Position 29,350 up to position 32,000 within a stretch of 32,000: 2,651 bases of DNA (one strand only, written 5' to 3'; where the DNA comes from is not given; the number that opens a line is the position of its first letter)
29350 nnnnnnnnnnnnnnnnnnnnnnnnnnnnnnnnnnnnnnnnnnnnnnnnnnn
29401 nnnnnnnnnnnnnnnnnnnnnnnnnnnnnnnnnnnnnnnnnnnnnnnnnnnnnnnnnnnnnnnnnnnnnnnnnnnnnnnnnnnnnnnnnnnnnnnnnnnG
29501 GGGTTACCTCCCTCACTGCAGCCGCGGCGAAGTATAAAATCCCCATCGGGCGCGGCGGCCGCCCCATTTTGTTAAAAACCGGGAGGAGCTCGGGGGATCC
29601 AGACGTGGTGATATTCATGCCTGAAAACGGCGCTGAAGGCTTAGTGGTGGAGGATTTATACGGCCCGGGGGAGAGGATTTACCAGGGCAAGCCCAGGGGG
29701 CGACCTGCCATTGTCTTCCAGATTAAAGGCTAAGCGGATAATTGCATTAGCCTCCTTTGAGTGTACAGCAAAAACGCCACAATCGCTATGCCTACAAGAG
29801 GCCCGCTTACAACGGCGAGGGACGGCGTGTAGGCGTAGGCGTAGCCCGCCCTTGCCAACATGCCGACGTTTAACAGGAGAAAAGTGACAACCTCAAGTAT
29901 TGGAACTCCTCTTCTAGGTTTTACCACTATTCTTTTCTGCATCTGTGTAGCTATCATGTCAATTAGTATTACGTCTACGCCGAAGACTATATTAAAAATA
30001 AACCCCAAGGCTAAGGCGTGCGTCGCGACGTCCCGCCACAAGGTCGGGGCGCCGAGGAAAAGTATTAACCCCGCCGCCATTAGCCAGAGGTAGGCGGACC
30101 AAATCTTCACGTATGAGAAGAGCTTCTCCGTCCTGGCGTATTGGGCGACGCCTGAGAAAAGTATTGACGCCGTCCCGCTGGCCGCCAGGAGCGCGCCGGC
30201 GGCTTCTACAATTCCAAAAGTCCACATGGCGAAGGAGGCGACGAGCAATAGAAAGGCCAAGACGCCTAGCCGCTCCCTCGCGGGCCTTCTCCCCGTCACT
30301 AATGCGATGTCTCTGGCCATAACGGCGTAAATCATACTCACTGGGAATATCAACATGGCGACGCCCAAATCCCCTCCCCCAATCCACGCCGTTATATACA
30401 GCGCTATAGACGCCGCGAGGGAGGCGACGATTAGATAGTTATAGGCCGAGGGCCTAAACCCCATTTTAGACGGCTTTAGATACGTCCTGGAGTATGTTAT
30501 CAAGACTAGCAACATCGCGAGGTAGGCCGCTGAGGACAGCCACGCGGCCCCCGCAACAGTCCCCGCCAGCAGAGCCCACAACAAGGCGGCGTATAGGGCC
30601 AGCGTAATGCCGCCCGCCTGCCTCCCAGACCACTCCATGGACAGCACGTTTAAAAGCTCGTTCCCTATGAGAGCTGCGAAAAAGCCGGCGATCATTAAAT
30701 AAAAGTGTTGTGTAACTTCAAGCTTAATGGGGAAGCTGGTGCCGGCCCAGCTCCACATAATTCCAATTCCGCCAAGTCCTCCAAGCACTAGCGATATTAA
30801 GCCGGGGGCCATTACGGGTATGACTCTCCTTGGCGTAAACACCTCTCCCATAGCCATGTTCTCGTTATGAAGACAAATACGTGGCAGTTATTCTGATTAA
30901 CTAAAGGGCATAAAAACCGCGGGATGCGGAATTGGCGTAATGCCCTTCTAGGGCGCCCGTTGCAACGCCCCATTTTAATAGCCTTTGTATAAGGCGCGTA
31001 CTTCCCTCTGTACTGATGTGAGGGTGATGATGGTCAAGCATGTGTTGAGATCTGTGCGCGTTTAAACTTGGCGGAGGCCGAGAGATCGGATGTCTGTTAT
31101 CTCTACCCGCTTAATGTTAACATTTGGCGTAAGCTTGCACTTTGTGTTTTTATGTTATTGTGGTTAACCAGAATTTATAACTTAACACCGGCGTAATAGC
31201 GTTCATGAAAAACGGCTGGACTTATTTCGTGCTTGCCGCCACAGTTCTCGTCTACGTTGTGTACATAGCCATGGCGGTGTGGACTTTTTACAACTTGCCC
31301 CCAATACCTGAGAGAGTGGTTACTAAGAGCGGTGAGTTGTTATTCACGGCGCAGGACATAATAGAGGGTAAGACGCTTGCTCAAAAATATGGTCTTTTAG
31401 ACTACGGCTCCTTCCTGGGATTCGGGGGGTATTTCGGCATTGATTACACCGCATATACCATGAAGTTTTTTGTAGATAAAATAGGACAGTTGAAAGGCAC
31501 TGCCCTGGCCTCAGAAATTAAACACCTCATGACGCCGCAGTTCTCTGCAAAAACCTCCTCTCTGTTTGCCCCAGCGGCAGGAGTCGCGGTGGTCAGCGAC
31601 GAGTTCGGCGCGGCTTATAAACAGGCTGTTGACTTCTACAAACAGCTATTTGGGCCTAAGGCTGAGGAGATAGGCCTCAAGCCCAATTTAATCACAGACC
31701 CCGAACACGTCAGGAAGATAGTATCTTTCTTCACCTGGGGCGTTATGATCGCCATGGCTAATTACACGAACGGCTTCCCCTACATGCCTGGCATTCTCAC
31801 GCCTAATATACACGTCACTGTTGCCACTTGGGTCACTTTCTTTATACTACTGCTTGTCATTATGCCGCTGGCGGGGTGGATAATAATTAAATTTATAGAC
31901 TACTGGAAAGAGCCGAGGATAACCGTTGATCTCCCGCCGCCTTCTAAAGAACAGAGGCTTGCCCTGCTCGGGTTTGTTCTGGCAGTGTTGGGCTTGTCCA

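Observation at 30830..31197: Co-oriented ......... repeat array spanning the nnrS-like/norB control region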

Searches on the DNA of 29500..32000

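Call 7: search_rna_families(source=window, start=29500, end=32000, threshold=evalue, max_evalue=10)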
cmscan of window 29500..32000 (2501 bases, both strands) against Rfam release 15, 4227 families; matches with E-value up to 10: 2.
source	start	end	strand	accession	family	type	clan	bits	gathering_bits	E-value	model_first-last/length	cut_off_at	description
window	31197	31235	+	RF01420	snoR113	Gene; snRNA; snoRNA; CD-box;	-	17.3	47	2.6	1-103/103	no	Small nucleolar RNA snoR113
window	30351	30378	-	RF02040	HOTTIP_1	Gene; lncRNA;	-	13.7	50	9.9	1-57/57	no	HOXA transcript at the distal tip, conserved region 1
